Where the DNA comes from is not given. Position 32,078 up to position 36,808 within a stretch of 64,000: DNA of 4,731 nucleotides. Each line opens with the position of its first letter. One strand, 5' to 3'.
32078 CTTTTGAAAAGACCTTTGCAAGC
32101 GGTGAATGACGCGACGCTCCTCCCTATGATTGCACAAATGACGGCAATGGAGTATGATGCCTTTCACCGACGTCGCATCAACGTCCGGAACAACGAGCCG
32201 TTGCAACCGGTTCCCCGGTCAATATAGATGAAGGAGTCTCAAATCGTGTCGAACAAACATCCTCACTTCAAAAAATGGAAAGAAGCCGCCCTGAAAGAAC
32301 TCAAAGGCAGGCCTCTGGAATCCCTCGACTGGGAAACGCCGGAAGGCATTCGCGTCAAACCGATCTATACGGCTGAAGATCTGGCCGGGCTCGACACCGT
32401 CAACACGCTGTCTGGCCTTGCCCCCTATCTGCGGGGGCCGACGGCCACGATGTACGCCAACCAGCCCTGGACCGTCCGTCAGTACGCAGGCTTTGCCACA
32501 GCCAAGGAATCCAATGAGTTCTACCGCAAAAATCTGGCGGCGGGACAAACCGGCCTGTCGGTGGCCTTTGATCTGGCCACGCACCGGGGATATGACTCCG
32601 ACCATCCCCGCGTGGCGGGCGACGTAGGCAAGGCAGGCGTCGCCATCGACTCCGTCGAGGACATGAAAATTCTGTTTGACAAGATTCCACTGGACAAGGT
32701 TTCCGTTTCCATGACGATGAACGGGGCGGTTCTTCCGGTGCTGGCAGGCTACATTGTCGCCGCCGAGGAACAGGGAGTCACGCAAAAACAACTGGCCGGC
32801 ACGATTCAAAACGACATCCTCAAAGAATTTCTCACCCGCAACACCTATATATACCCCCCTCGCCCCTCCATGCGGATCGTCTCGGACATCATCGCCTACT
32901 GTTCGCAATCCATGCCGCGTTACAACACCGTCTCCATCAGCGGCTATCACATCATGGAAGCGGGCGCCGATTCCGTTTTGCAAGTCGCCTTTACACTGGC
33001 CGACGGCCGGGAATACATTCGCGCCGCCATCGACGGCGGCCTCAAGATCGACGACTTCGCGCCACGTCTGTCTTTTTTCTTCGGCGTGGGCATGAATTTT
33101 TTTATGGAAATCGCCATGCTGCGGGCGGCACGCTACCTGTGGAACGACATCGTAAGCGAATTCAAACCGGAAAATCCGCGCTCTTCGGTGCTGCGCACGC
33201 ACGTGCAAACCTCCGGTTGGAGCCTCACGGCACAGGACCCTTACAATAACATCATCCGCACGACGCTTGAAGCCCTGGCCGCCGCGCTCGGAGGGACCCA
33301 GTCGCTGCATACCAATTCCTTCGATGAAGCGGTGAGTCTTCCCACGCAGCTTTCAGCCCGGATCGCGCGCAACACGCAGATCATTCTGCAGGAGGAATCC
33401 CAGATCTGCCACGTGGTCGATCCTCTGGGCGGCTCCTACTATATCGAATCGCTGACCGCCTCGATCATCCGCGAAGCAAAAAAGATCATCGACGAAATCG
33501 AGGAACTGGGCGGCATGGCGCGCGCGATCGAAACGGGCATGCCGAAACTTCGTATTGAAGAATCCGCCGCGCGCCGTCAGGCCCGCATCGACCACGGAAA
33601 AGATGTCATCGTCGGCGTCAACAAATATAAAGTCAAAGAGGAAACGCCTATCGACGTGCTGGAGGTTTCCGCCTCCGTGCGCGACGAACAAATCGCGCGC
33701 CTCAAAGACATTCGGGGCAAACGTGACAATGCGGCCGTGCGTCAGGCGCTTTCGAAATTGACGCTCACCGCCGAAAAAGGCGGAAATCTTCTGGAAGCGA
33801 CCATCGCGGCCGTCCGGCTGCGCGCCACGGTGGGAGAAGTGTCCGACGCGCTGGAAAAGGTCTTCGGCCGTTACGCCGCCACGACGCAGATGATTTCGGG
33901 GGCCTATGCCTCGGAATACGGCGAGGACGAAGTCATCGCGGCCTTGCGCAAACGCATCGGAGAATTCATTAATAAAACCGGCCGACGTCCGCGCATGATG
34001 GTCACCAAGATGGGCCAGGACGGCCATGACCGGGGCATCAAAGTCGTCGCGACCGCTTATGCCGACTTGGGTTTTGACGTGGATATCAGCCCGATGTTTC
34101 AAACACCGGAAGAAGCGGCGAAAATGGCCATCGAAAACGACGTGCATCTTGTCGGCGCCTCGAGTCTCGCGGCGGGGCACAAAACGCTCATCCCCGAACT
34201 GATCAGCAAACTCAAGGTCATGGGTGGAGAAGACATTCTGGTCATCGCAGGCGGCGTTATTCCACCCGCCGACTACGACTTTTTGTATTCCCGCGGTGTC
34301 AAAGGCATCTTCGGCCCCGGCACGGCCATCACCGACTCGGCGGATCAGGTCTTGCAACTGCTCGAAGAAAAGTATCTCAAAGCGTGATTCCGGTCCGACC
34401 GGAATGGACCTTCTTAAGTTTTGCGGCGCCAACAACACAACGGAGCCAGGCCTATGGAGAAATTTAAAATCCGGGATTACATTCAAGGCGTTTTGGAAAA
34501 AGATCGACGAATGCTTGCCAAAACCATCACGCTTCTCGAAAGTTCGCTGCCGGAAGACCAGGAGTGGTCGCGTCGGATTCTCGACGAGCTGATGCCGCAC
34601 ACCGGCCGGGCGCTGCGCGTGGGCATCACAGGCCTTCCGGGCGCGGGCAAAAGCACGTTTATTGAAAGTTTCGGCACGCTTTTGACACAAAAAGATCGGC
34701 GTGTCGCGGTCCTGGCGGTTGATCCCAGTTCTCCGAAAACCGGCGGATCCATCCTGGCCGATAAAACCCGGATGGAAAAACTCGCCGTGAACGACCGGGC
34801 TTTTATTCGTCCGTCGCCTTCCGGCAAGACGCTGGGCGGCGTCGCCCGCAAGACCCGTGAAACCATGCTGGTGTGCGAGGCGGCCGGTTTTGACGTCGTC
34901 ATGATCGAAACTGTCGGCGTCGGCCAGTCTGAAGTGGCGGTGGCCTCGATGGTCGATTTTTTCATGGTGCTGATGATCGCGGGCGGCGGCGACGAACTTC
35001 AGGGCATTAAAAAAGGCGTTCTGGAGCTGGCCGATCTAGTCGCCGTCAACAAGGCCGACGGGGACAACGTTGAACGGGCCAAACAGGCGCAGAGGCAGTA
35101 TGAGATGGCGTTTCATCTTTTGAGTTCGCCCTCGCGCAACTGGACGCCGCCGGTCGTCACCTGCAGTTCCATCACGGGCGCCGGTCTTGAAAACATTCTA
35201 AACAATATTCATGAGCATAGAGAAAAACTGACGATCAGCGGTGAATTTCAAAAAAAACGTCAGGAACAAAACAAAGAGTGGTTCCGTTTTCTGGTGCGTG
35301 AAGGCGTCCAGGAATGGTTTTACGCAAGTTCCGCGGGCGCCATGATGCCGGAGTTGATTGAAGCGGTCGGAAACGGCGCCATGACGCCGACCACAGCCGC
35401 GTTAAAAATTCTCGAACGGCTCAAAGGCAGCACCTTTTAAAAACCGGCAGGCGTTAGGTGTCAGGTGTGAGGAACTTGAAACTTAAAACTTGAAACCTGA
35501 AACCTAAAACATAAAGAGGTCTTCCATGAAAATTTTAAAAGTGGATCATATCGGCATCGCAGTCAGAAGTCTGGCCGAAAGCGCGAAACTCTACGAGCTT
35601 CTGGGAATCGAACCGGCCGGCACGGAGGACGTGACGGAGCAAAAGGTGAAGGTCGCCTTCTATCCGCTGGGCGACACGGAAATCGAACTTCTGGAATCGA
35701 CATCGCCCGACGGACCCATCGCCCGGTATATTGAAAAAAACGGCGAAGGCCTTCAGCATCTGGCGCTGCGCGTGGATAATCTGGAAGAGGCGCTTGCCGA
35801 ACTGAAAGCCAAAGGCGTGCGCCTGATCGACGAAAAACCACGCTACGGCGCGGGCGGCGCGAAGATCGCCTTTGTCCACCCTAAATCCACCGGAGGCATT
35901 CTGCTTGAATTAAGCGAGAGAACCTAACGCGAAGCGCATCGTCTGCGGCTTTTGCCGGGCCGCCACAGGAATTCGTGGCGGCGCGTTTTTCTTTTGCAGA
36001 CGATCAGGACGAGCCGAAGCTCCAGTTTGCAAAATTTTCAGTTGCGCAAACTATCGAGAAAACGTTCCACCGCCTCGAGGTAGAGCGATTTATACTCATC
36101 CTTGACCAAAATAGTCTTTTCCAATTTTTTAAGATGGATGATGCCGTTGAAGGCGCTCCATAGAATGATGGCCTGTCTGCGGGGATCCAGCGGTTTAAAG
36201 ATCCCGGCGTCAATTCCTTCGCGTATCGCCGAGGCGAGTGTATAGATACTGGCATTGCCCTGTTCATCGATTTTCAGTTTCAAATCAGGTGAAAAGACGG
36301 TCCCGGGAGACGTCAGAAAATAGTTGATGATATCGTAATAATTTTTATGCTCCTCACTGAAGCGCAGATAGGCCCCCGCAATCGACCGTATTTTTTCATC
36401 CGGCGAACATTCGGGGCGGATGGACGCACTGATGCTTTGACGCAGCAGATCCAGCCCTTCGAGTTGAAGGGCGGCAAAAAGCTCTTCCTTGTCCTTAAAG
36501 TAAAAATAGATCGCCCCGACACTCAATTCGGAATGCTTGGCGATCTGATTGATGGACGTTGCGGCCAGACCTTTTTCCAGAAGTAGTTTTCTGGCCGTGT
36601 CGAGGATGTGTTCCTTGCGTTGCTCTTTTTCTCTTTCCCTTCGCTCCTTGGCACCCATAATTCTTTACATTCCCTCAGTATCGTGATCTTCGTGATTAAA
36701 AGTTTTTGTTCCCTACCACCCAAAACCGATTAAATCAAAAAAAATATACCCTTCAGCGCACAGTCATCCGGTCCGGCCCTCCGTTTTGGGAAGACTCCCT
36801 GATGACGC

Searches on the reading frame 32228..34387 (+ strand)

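Call 69: search_protein_families(library=pfam, proteins=[window:32228-34387:+], max_evalue=0.00001)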
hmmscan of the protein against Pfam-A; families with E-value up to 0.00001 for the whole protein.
window:32228-34387:+ (719 aa): 2 families
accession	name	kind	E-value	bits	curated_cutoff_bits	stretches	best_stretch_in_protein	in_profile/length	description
PF01642.28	MM_CoA_mutase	-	1.2e-232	773.5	22.1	1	36-547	1-512/512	Methylmalonyl-CoA mutase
PF02310.24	B12-binding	-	8.6e-17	61.5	32.1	1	589-700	2-115/121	B12 binding domain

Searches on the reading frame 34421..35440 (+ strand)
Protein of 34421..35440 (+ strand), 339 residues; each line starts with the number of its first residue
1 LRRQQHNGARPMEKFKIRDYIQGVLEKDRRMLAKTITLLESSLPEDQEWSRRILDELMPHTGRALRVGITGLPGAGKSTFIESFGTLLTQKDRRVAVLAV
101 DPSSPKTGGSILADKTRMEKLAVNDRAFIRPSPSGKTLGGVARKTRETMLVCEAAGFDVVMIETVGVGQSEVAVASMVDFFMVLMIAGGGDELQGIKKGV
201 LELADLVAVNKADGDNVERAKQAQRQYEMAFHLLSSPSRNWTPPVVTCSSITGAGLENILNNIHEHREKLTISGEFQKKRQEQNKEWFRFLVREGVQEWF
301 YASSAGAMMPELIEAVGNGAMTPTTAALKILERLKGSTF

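Call 69: search_protein_families(library=pfam, proteins=[window:34421-35440:+], max_evalue=0.00001)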
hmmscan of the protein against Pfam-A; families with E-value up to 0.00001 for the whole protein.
window:34421-35440:+ (339 aa): 2 families
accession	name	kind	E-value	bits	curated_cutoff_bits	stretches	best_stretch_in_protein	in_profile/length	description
PF03308.22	MeaB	-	1e-110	369.5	23.1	1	32-301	1-269/273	Methylmalonyl Co-A mutase-associated GTPase MeaB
PF02492.25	cobW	-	1.8e-06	28.1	20.7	0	67-222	3-164/180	CobW/HypB/UreG, nucleotide-binding domain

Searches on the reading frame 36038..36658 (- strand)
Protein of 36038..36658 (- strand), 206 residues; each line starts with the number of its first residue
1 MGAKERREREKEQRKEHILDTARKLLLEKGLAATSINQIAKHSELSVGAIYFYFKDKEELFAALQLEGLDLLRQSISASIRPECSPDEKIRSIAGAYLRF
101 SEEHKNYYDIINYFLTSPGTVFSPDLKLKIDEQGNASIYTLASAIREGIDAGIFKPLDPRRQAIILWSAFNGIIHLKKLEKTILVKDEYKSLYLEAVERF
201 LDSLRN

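Call 3: search_protein_families(library=ncbifam, proteins=[window:36038-36658:-], max_evalue=0.00001)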
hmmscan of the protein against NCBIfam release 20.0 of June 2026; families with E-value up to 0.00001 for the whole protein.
window:36038-36658:- (206 aa): 17 families
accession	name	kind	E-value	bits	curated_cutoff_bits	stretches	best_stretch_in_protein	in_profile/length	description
TIGR03384.1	betaine_BetI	equivalog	1.8e-13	50.6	201.3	1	9-98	4-93/189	choline-binding transcriptional repressor BetI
NF007949.0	PRK10668.1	equivalog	1.8e-12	47.2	271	1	9-64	7-62/216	multidrug efflux transporter transcriptional repressor AcrR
NF001978.0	PRK00767.1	equivalog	6e-12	45.8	118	1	11-97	7-94/197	transcriptional regulator BetI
NF051852.1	efflux_TF_MtrR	exception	8.9e-12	45.2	280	1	9-80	6-77/205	multidrug efflux system transcriptional repressor MtrR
NF053878.1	FATransRegFadRBac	equivalog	1.3e-11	44.7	200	1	12-157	2-144/190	fatty acid metabolism transcriptional regulator FadR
NF041196.1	ScbR_bind_reg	equivalog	1.8e-11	44.5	150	1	13-78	6-71/191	ScbR family autoregulator-binding transcription factor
TIGR03613.1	RutR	equivalog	2.6e-11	43.8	368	1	6-169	1-159/202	pyrimidine utilization regulatory protein R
NF058643.1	TranRegCurRPseudo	equivalog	9e-10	38.5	300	1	13-182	7-177/193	TetR family transcriptional repressor CurR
NF037937.1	septum_RefZ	equivalog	2.1e-09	37.6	180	1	15-106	1-94/195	forespore capture DNA-binding protein RefZ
NF007430.0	PRK09975.1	equivalog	4.9e-09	35.6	274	1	8-80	6-81/220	acrEF/envCD operon transcriptional regulator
NF053731.1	TransRegFasRMycb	equivalog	8e-09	35.6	330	1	11-147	9-141/199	HTH-type transcriptional activator FasR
NF051457.1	acryl_TF_AcuR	equivalog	3.9e-08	32.8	247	1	4-62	8-66/204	acrylate utilization transcriptional regulator AcuR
NF011584.0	PRK15008.1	equivalog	5.6e-08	32.9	230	1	6-170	11-170/212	HTH-type transcriptional regulator RutR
NF011572.0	PRK14996.1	equivalog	5.9e-08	32.8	144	1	10-78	5-70/192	TetR family transcriptional regulator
NF053516.1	TranRepPrsAVib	equivalog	5.7e-07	29.5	300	1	10-73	3-66/208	TetR family transcriptional repressor PsrA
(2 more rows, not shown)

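Call 4: search_protein_families(library=pfam, proteins=[window:36038-36658:-], max_evalue=0.00001)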
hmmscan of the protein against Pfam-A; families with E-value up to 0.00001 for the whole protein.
window:36038-36658:- (206 aa): 2 families
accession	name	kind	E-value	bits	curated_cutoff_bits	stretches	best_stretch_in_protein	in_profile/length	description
PF00440.29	TetR_N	-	2.3e-16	59.7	24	1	18-64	1-47/47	Bacterial regulatory proteins, tetR family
PF13305.11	TetR_C_33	-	8.3e-07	30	26.8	1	90-177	1-81/103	Tetracyclin repressor-like, C-terminal domain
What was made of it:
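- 36038..36658 (-): TetR-family regulator (206 aa) closing the operon. PF00440 + PF13305, call 4.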
